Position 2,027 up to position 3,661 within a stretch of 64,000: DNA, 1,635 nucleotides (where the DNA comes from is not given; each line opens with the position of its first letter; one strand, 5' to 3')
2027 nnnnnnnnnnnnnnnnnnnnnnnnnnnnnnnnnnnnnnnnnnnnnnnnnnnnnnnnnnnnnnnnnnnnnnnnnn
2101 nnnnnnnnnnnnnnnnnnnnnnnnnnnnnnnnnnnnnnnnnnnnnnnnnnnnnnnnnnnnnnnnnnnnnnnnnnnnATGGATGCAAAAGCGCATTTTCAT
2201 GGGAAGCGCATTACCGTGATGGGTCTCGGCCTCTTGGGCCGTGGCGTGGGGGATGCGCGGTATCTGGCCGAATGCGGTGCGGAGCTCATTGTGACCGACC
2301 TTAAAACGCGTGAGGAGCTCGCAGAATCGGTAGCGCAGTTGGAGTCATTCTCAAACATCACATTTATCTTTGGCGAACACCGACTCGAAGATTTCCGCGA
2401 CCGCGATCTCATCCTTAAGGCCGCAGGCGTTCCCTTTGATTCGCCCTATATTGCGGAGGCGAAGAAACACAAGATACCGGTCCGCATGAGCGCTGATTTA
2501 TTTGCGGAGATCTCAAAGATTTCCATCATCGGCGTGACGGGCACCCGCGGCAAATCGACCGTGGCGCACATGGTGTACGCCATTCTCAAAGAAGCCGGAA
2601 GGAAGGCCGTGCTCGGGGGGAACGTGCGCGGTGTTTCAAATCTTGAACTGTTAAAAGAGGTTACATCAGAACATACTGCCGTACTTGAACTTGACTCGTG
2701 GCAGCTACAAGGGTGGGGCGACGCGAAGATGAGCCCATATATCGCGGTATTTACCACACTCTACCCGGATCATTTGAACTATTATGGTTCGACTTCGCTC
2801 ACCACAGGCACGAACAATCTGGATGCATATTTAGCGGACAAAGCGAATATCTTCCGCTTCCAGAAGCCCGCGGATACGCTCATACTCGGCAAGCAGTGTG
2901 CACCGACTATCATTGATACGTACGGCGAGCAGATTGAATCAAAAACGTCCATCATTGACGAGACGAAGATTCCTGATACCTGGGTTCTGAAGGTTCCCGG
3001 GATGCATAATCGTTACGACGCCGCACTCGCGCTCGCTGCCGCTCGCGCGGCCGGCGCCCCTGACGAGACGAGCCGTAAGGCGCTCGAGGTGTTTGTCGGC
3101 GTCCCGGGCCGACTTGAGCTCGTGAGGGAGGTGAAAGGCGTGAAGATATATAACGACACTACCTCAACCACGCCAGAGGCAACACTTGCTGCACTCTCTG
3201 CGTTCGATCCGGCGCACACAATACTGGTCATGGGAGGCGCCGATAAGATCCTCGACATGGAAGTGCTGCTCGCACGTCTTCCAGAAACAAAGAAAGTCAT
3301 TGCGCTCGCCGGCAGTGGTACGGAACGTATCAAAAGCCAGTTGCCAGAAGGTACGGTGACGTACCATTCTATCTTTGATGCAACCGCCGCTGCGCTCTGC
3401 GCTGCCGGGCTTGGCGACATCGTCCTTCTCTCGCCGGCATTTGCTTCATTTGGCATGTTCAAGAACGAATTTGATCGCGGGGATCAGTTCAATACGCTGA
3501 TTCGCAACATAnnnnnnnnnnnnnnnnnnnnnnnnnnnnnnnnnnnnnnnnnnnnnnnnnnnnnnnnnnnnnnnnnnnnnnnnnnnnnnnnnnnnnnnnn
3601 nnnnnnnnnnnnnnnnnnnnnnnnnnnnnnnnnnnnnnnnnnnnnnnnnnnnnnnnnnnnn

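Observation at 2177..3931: MurD ligase fused in-frame to a CwlK/VanY-like M15 peptidase domain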

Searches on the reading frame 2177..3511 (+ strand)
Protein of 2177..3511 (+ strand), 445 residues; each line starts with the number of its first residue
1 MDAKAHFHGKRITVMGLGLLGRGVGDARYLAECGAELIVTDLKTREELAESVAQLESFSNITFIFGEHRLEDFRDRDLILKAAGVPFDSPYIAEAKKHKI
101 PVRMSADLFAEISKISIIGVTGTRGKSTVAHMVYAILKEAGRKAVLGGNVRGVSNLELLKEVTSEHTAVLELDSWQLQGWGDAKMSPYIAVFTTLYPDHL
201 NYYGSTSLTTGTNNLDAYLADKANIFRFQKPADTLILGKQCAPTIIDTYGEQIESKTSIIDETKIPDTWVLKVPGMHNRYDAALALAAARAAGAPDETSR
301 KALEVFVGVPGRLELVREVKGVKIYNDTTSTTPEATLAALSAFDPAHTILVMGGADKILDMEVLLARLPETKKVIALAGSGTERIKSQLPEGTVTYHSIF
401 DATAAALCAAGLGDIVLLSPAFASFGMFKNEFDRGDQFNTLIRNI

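Call 60: search_solved_structures(query=window:2177-3511:+, max_evalue=1e-20, show_alignments=1)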
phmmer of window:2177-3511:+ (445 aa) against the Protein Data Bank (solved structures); distinct sequences matched with E-value up to 1e-20: 11.
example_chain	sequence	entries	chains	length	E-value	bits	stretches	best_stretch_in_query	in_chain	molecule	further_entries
3lk7_A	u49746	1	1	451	6.4e-57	196.8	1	6-439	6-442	UDP-N-acetylmuramoylalanine--D-glutamate ligase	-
7sir_A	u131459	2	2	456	7.6e-35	124.1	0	271-442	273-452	UDP-N-acetylmuramoylalanine--D-glutamate ligase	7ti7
8v8y_A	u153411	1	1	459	1.5e-32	116.5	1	4-443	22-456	UDP-N-acetylmuramoylalanine--D-glutamate ligase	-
2jff_A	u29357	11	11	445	2.2e-32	115.9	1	5-443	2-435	UDP-N-ACETYLMURAMOYLALANINE--D-GLUTAMATE LIGASE | UDP-N-ACETYLMURAMOYL-ALANINE-D-GLUTAMATE LIGASE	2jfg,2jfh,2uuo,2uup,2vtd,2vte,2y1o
8v8w_A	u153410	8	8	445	2.2e-32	115.9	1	5-443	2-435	UDP-N-acetylmuramoylalanine--D-glutamate ligase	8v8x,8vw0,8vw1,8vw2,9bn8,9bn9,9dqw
1e0d_A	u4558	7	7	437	2.8e-32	115.6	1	6-443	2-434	UDP-N-ACETYLMURAMOYLALANINE--D-GLUTAMATE LIGASE | UDP-N-ACETYLMURAMOYL-L-ALANINE:D-GLUTAMATE LIGASE | UDP-N-ACETYLMURAMOYL-L-ALANINE/:D-GLUTAMATE LIGASE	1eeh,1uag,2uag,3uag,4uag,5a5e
5a5f_A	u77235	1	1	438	2.8e-32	115.6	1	6-443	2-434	UDP-N-ACETYLMURAMOYLALANINE--D-GLUTAMATE LIGASE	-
2wjp_A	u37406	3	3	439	2.8e-32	115.6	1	6-443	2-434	UDP-N-ACETYLMURAMOYLALANINE--D-GLUTAMATE LIGASE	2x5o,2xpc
7sy9_A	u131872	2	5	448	1.3e-31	113.5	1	5-440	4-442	UDP-N-acetylmuramoylalanine--D-glutamate ligase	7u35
8dp2_A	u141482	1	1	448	1.5e-31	113.2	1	5-440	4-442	UDP-N-acetylmuramoylalanine--D-glutamate ligase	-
4buc_A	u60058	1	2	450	6.2e-25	91.4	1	15-442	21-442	UDP-N-ACETYLMURAMOYLALANINE--D-GLUTAMATE LIGASE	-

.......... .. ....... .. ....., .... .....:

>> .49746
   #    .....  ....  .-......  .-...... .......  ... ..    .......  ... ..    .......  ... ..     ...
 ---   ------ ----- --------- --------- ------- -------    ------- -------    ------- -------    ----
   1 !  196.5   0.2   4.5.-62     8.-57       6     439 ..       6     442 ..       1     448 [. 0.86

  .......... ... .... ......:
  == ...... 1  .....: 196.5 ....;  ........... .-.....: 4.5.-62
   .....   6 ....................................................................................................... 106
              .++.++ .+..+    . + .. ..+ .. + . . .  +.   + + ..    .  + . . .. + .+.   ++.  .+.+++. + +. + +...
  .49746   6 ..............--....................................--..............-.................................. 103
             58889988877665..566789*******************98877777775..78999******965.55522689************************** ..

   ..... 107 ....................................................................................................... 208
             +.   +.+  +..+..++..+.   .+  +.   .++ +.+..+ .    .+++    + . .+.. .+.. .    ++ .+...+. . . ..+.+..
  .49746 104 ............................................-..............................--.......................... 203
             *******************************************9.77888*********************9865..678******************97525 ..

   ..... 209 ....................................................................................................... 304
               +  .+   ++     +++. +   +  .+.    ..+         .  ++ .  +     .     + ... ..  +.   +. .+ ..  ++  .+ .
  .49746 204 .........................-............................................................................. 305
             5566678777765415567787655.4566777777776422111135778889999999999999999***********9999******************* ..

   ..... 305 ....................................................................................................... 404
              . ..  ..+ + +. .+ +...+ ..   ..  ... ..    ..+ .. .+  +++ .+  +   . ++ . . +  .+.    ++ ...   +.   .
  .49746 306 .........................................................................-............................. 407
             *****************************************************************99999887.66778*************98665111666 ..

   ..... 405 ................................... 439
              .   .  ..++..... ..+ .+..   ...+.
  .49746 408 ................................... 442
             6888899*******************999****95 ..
